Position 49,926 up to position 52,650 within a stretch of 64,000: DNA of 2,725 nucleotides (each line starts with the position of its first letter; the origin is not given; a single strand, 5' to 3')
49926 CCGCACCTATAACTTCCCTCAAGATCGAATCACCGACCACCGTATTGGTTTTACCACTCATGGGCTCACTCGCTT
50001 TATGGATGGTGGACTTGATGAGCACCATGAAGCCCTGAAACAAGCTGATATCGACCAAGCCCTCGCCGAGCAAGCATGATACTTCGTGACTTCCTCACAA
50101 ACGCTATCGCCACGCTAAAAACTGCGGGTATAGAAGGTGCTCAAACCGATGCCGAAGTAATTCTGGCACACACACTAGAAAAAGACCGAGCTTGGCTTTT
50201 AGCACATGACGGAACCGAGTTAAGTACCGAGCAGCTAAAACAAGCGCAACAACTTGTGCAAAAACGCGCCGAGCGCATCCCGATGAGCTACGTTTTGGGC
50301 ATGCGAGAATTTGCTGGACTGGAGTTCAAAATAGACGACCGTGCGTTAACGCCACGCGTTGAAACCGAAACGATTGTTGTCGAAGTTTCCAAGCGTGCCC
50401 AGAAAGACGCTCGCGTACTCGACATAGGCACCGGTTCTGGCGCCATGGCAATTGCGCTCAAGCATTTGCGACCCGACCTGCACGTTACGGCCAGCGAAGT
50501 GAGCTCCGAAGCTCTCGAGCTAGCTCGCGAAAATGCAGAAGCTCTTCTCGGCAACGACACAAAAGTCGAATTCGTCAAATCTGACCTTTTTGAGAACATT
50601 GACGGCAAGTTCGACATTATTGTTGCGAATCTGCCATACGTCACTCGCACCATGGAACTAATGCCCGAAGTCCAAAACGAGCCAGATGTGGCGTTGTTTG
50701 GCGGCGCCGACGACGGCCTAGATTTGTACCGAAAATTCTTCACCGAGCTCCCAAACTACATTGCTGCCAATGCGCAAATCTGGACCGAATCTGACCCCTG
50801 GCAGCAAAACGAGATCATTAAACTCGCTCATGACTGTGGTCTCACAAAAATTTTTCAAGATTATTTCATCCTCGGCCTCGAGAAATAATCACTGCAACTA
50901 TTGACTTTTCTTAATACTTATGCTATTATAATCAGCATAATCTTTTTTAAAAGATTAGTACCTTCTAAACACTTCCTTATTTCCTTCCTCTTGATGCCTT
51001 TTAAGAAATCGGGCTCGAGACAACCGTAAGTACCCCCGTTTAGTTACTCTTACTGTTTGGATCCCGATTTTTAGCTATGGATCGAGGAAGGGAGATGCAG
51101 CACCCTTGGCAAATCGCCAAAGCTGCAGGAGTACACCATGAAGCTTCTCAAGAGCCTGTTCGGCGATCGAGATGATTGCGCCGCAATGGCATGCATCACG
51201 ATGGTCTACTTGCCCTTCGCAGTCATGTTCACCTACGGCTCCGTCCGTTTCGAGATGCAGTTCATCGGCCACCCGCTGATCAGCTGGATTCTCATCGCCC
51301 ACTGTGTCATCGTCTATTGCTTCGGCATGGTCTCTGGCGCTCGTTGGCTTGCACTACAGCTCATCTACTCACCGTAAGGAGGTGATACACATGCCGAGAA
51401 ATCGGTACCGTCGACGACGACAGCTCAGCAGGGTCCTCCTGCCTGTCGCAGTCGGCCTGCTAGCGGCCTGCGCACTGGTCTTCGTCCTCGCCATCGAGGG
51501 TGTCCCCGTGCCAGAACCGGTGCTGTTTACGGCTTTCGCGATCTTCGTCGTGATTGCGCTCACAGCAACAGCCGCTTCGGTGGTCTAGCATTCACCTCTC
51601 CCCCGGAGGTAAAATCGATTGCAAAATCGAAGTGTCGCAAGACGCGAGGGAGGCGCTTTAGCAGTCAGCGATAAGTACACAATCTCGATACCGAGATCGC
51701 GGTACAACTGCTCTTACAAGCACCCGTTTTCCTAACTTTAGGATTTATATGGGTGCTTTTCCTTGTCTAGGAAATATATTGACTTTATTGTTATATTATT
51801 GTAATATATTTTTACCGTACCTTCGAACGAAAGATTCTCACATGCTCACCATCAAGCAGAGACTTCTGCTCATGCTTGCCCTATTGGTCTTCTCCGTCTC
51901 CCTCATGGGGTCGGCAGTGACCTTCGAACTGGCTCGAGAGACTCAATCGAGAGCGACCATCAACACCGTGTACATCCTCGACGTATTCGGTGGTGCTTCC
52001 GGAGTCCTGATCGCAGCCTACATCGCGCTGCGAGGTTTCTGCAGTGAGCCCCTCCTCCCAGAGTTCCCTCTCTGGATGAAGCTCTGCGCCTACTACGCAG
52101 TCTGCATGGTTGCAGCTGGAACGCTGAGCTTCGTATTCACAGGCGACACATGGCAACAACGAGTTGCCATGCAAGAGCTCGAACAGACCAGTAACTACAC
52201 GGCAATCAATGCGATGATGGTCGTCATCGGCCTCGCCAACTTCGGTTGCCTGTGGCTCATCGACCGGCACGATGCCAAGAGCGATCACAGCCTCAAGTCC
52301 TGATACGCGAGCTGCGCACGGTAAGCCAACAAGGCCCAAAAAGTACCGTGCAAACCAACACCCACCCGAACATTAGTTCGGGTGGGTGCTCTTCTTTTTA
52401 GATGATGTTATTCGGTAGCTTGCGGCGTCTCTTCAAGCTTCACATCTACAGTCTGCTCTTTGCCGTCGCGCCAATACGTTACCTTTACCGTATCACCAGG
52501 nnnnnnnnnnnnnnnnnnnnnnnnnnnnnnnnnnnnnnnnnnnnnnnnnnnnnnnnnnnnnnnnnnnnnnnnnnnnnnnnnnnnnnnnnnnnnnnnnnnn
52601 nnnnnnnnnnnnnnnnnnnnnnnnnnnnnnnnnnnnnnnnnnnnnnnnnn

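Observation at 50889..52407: High-G+C island 2: two promoter-led units encoding three small multi-TM proteins between prmC and htrA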

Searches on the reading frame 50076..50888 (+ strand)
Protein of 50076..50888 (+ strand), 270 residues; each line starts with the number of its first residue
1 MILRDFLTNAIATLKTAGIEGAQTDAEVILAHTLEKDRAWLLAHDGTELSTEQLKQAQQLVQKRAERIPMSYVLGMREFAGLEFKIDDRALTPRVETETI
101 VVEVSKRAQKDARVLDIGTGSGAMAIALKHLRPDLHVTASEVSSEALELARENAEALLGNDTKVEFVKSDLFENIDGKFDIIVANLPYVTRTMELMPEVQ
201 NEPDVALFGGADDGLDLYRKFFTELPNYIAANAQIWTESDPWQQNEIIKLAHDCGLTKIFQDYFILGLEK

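Call 11: search_protein_families(library=pfam, proteins=[window:50076-50888:+], max_evalue=0.1)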
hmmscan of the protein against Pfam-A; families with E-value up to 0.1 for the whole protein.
window:50076-50888:+ (270 aa): 27 families (the best 25 are shown)
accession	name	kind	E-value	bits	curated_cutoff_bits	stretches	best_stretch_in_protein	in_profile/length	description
PF17827.6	PrmC_N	-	4.4e-20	72.4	23.4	1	7-75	3-71/71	PrmC N-terminal domain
PF05175.20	MTS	-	2e-15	57.3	23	1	107-190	30-110/170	Methyltransferase small domain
PF13649.12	Methyltransf_25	-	1e-11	45.8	27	1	114-190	1-78/97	Methyltransferase domain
PF13847.12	Methyltransf_31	-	3.1e-11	43.6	27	1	110-186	3-82/145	Methyltransferase domain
PF08242.18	Methyltransf_12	-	2.1e-10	41.6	30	1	115-185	1-72/98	Methyltransferase domain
PF06325.19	PrmA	-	2.7e-10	40.6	22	1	104-186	155-234/296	Ribosomal protein L11 methyltransferase (PrmA)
PF08241.18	Methyltransf_11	-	1.2e-07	32.8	21.2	1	115-185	1-67/95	Methyltransferase domain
PF13489.12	Methyltransf_23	-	2.4e-06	27.8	27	1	101-185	13-88/164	Methyltransferase domain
PF01170.24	UPF0020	-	7.8e-05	22.9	22.3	1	127-193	69-136/197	RMKL-like, methyltransferase domain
PF10294.15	Methyltransf_16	-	9.9e-05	22.6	21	1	103-195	39-138/174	Lysine methyltransferase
PF12847.13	Methyltransf_18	-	0.00028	21.4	27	1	104-183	8-87/151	Methyltransferase domain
PF02353.26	CMAS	-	0.00032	20.5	27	1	109-184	61-133/273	Mycolic acid cyclopropane synthetase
PF02527.21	GidB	-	0.00033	20.5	27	1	102-183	42-120/184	rRNA small subunit methyltransferase G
PF02475.24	TRM5-TYW2_MTfase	-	0.00074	19.9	28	1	81-191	7-117/164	TRM5/TYW2 methyltransferase domain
PF02384.22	N6_Mtase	-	0.00087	19.1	20.4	1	76-191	14-138/311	N-6 DNA Methylase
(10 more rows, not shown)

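Call 23: find_related_loci(query=window:50076-50885:+, collection=genome_contigs, flank=6000)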
Query window:50076-50885:+ (270 aa) in genome_contigs; peptide patterns used: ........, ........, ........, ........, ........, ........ (x = any residue, [..] = any of these).
349 stretches matched a pattern; 40 encode a relative of the query (tblastn E <= 1e-3); 40 distinct loci.
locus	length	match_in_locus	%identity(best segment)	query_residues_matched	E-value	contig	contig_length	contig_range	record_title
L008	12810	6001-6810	83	1-270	5e-154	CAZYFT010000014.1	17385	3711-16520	MAG TPA_asm: uncultured Candidatus Saccharibacteria bacterium isolate SRP135725_co1_79 genome assembly, contig: NODE_424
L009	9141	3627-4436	77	1-270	3e-140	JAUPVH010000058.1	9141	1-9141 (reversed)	MAG: Patescibacteria group bacterium isolate erpe_2018_sw_27hr_WHONDRS-SW48-000094_B_bin.8 scaffold_651095, whole genome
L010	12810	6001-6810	77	1-270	2e-139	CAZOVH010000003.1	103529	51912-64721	MAG TPA_asm: uncultured Candidatus Saccharibacteria bacterium isolate SRP296810_co1_392 genome assembly, contig: NODE_17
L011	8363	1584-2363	70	11-270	3e-124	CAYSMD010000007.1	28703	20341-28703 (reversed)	MAG TPA_asm: uncultured Candidatus Saccharibacteria bacterium isolate SRP286056_co2_117 genome assembly, contig: NODE_22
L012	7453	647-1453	66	1-270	3e-116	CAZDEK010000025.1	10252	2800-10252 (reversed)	MAG TPA_asm: uncultured Candidatus Saccharibacteria bacterium isolate SRP135725_co1_192 genome assembly, contig: NODE_92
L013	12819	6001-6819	36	1-263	4e-51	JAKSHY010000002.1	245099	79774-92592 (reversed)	MAG: Lachnospiraceae bacterium isolate Horse_feces7 MAG007_2, whole genome shotgun sequence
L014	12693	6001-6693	40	28-259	7e-48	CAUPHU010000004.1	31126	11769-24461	MAG TPA_asm: uncultured Anaerococcus sp. isolate SRR17798714_bin.9_MetaWRAP_v1.3_MAG genome assembly, contig: ERZ2177672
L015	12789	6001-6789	35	1-263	5e-43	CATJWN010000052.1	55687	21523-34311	MAG: uncultured Clostridia bacterium isolate iMGMC-826_1678881687 genome assembly, contig: MegahitA5_3653, whole genome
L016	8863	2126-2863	42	14-262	6e-43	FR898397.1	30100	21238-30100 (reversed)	Acidiphilium sp. CAG:727 genomic scaffold, scf11, whole genome shotgun sequence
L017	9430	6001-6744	34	20-263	5e-43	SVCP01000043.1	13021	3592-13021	MAG: Anaerofustis stercorihominis isolate SIG257 NODE_80654_length_13021_cov_1.714518, whole genome shotgun sequence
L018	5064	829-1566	41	14-262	2e-42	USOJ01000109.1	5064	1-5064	uncultured Clostridiales bacterium isolate UMGS1915 genome assembly, contig: NODE_6586_length_5064_cov_2.522659, whole g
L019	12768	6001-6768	35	1-260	8e-42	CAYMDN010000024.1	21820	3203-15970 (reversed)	MAG TPA_asm: uncultured Clostridium sp. isolate SRP199465_co1_30 genome assembly, contig: NODE_6289_length_21820_cov_13.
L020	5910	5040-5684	43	7-234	3e-41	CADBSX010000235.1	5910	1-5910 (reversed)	MAG: uncultured Clostridiales bacterium isolate RUG14276 genome assembly, contig: RUG14276_asm_235, whole genome shotgun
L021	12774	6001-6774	35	3-259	1e-40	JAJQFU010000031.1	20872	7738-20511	MAG: Clostridiales bacterium isolate MO.7_4 NODE_274_length_20872_cov_8.946678, whole genome shotgun sequence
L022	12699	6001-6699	39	25-262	2e-39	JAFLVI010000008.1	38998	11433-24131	MAG: Clostridiales bacterium isolate HAN101 Seq8, whole genome shotgun sequence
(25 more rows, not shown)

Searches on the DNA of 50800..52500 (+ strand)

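Call 10: search_rna_families(source=window, start=50800, end=52500, threshold=evalue, max_evalue=10)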
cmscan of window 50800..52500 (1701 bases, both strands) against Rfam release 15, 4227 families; matches with E-value up to 10: 3.
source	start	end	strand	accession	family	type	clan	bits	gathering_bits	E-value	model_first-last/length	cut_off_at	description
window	51721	51845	-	RF03005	lysM-TM7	Cis-reg;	-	18.3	61.5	2.5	1-138/138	no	lysM-TM7 RNA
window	52322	52403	+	RF02681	Twister-sister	Gene; ribozyme;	-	15.4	34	7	1-81/81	no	Twister_sister_ribozyme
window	52352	52397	+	RF01880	Xist_exon1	Gene; lncRNA;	-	10.8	50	8.4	1-85/85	no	X-chromosome inactivation gene exon 1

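Call 59: build_rna_model(alignment_id=A5)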
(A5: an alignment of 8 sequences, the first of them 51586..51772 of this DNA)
Model R1 built from alignment A5 (8 sequences, 212 columns); structure: RNAalifold consensus.
model positions 187; base pairs 44; branch points 5; effective number of sequences 1.14; information 0.59 bits per position. Calibrated on 0.2 Mb of random sequence (short: E-values are rough).
structure used (alignment columns):
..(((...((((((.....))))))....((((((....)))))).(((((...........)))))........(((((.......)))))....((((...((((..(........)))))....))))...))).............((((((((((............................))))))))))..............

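Call 60: build_rna_model(alignment_id=A4)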
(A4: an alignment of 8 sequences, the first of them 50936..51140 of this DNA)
Model R2 built from alignment A4 (8 sequences, 213 columns); structure: RNAalifold consensus.
model positions 204; base pairs 46; branch points 2; effective number of sequences 1.31; information 0.589 bits per position. Calibrated on 0.2 Mb of random sequence (short: E-values are rough).
structure used (alignment columns):
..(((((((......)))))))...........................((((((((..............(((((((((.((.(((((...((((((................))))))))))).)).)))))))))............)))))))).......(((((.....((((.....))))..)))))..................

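Call 61: search_with_rna_model(model_id=R1, source=window, max_evalue=10)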
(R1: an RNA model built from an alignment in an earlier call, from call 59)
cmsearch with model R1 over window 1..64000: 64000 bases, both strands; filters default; matches with E-value up to 10: 1.
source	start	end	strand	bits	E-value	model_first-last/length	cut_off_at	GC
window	51586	51766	+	202.3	3.1e-55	1-187/187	no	0.48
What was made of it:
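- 51586..51711 (+): 3' structured RNA domain 'B'. It starts at the ORF65 stop codon and has five or six helices, two of them capped by GNRA tetraloops. The segments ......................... and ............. are invariant. Single copy in the window (call 61).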

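Call 62: search_with_rna_model(model_id=R2, source=window, max_evalue=10)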
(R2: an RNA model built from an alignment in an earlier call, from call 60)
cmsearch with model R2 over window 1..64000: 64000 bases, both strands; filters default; matches with E-value up to 10: 2.
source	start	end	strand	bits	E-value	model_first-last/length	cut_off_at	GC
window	50936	51140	+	230.9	1.1e-52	1-204/204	no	0.43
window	50936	51124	-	23.1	0.00078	1-204/204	no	0.42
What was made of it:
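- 50936..51137 (+): Leader RNA 'A'. It comprises:
- a 5'-terminal hairpin (50938-50957);
- pyrimidine (CU) anti-Shine-Dalgarno (anti-SD)-like boxes (about 50960-50990);
- helix P1 (50983-50990 paired with 51084-51091, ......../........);
- a long irregular hairpin P2 (51005-51071) with a conserved C-rich apical loop;
- a 3' hairpin (51097-51126) just before the ribosome-binding (SD) site of ORF79. It is single-copy in the window (call 62).
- On Integron gene cassette array: A and B are single-copy (calls 61, 62).
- There is a single copy per window (calls 61, 62).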

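Call 65: search_dna_similar(query=window:50889-52407:+, collection=phages, mode=distant)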
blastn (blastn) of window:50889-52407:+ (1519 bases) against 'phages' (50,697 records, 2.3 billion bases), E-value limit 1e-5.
No match.

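Call 66: search_dna_similar(query=window:50889-52407:+, collection=plasmids, mode=distant)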
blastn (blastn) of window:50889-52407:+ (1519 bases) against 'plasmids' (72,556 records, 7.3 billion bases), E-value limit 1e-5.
No match.

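Call 100: search_with_rna_model(model_id=R2, sources=[window, L009, L060, L061, L059, L008, L003, L010, L048, L063, L064, L011, L012], max_evalue=0.01, make_alignment=true, show_alignments=0)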
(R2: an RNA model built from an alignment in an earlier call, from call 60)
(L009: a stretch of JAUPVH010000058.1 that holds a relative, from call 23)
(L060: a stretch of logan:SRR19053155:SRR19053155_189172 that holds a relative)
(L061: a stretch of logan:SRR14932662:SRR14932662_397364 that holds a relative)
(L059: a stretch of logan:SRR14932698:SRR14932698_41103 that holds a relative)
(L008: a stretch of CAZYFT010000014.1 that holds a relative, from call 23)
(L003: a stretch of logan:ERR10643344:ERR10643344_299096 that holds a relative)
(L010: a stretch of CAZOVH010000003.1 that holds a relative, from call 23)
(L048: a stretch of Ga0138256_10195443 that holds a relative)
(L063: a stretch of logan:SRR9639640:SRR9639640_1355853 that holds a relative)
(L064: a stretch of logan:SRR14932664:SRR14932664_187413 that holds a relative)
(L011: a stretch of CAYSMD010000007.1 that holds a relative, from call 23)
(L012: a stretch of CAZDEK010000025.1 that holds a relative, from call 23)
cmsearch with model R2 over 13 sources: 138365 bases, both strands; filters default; matches with E-value up to 0.01: 14.
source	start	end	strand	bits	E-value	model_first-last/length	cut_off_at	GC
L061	488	691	+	245.2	1e-55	1-204/204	no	0.44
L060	915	1118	+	243.4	2.7e-55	1-204/204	no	0.44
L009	4487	4691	+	240.8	1.1e-54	1-204/204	no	0.45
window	50936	51140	+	230.9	2.3e-52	1-204/204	no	0.43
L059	2655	2863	+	227.2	1.8e-51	1-204/204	no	0.46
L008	6861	7056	+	223.6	1.2e-50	1-204/204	no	0.43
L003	2012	2204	+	180.1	2.1e-40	1-204/204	no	0.49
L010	6861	7058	+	164.5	9.8e-37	1-204/204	no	0.41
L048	1609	1806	+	164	1.2e-36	1-204/204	no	0.42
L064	1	148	+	153.1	4.6e-34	58-204/204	5'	0.49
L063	1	195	+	109.8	7e-24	11-204/204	5'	0.43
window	50936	51124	-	23.1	0.0017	1-204/204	no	0.42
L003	2051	2159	-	20.2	0.0082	44-155/204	no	0.48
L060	964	1069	-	20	0.0093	50-155/204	no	0.47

Alignment A6: 14 matches aligned to the model, 240 columns, each read 5' to 3' on its own strand. Consensus structure (alignment columns), stored with it:
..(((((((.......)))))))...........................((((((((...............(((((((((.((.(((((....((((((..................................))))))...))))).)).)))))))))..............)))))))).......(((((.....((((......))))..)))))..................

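Call 101: search_with_rna_model(model_id=R1, sources=[window, L009, L055, L060, L059, L008, L003, L001, L010, L063, L064, L011, L012], max_evalue=0.01, make_alignment=true)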
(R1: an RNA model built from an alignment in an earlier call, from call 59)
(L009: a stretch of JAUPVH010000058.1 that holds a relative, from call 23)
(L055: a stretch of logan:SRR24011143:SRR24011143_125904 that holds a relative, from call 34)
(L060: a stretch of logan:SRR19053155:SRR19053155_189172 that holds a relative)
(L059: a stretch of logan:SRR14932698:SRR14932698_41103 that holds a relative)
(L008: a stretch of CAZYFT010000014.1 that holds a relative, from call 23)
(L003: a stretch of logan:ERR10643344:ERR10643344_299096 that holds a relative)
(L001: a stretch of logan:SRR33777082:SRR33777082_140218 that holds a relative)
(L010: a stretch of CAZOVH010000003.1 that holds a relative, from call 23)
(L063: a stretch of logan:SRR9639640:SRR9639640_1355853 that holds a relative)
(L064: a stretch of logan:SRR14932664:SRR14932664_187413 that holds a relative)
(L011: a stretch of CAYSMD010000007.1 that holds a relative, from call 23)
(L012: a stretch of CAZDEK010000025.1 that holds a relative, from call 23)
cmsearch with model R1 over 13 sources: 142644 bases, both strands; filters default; matches with E-value up to 0.01: 9.
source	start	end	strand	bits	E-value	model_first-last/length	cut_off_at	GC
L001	88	273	+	219.5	1.1e-59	1-187/187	no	0.5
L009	5144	5331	+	216.1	9.8e-59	1-187/187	no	0.49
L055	906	1092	+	214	3.7e-58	1-187/187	no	0.48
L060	1563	1745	+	210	4.9e-57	1-187/187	no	0.52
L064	688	873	+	207.9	1.9e-56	1-187/187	no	0.48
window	51586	51766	+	202.3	6.9e-55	1-187/187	no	0.48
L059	3281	3460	+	200.7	2e-54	1-187/187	no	0.46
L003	2423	2616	+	191.4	7.9e-52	1-187/187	no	0.47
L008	7512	7710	+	184.2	8.2e-50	1-187/187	no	0.51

Alignment A7: 9 matches aligned to the model, 206 columns, each read 5' to 3' on its own strand. Consensus structure (alignment columns), stored with it:
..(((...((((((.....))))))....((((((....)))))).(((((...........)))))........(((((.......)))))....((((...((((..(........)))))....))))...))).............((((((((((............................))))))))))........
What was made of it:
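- Tried and rejected: Extra copies of A or B. Covariance models found one copy each in the window and none in L011 or L012 (calls 61, 62, 100, 101).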

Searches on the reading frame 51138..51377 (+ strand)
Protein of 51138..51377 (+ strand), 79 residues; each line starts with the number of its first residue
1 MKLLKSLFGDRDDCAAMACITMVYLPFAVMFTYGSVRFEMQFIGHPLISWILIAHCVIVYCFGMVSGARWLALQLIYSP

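Call 11: search_protein_families(library=pfam, proteins=[window:51138-51377:+], max_evalue=0.1)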
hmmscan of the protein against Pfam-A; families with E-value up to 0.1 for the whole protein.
window:51138-51377:+ (79 aa): 0 families

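Call 32: find_homologous_proteins(query=window:51138-51374:+, max_evalue=0.1)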
Query seq(79 aa) (79 aa): 3 proteins with E <= 0.1 among 3 candidates.
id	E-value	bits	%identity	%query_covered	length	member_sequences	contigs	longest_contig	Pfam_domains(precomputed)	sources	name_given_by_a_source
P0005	4.0e-47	175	100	100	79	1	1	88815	-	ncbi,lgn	-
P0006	4.1e-37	143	81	99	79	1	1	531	-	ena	-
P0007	2.7e-28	115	73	94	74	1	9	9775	-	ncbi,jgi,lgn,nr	ncbi:MAG: hypothetical protein QG658_527 [Patescibacteria group bacterium]|jgi:hypothetical protein|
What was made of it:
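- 51138..51377 (+): ORF79, a 2-TM protein. Conserved features include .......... in the second helix and an RFE.Q loop. Only two other clusters were found among 5.8 billion cluster representatives (call 32).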

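Call 34: find_encoding_contigs(protein=P0007, flank=4000, max_places=10)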
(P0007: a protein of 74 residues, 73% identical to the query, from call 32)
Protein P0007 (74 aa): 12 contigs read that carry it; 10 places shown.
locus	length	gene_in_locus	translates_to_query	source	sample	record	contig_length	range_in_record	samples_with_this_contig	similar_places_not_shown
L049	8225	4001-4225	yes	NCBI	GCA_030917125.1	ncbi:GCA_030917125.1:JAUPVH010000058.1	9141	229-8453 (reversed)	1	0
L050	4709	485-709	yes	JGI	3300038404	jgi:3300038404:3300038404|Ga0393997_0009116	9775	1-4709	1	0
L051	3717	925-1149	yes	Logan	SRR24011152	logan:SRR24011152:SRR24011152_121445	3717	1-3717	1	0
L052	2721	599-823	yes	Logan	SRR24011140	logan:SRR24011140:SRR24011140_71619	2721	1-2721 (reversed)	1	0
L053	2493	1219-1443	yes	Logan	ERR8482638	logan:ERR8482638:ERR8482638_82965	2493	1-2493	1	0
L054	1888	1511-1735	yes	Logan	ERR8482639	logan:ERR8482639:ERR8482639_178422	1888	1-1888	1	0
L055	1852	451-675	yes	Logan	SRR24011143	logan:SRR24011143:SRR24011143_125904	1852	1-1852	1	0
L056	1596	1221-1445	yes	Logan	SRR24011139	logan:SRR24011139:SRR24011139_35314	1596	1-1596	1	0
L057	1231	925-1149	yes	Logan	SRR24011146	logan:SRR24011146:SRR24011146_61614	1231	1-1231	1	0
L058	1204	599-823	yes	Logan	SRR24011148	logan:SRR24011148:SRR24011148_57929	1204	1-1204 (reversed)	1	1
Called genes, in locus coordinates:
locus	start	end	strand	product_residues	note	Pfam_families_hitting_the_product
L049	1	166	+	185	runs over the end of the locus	PF06737:Transglycosylas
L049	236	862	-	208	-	-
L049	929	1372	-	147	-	PF13599:Pentapeptide_4, PF23894:LD_SV2 (weak), PF13576:Pentapeptide_3 (faint)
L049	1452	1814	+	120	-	PF01197:Ribosomal_L31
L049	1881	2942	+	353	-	PF03462:PCRF, PF00472:RF-1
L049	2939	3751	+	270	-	PF17827:PrmC_N, PF02475:TRM5-TYW2_MTfase (weak), PF13489:Methyltransf_23 (weak), PF05175:MTS, PF06325:PrmA, PF13847:Methyltransf_31, PF08242:Methyltransf_12, PF13649:Methyltransf_25, +1 more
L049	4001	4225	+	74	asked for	-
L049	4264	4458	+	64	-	-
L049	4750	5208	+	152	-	-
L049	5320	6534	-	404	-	PF10459:Peptidase_S46 (faint), PF00089:Trypsin, PF13365:Trypsin_2, PF13180:PDZ_2, PF00595:PDZ (faint), PF17820:PDZ_6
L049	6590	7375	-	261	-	-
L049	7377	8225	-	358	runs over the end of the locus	PF03816:LytR_cpsA_psr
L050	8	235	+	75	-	-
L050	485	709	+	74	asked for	-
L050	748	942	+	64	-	-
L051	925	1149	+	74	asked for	-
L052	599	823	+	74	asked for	-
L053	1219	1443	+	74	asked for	-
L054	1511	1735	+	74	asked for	-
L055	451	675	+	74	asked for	-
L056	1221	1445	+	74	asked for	-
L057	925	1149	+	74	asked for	-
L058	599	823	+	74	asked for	-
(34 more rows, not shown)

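Call 67: search_protein_families(library=phrogs, proteins=[window:51138-51374:+], max_evalue=0.1)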
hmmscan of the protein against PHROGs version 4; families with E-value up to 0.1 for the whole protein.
window:51138-51374:+ (79 aa): 0 families

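Call 68: search_protein_families(library=padloc, proteins=[window:51138-51374:+], max_evalue=0.1)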
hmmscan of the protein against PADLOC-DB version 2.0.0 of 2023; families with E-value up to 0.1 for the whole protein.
window:51138-51374:+ (79 aa): 0 families

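Call 70: search_protein_families(library=ncbifam, proteins=[window:51138-51374:+], max_evalue=0.1)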
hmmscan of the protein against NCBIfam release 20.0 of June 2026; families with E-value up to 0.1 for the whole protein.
window:51138-51374:+ (79 aa): 0 families
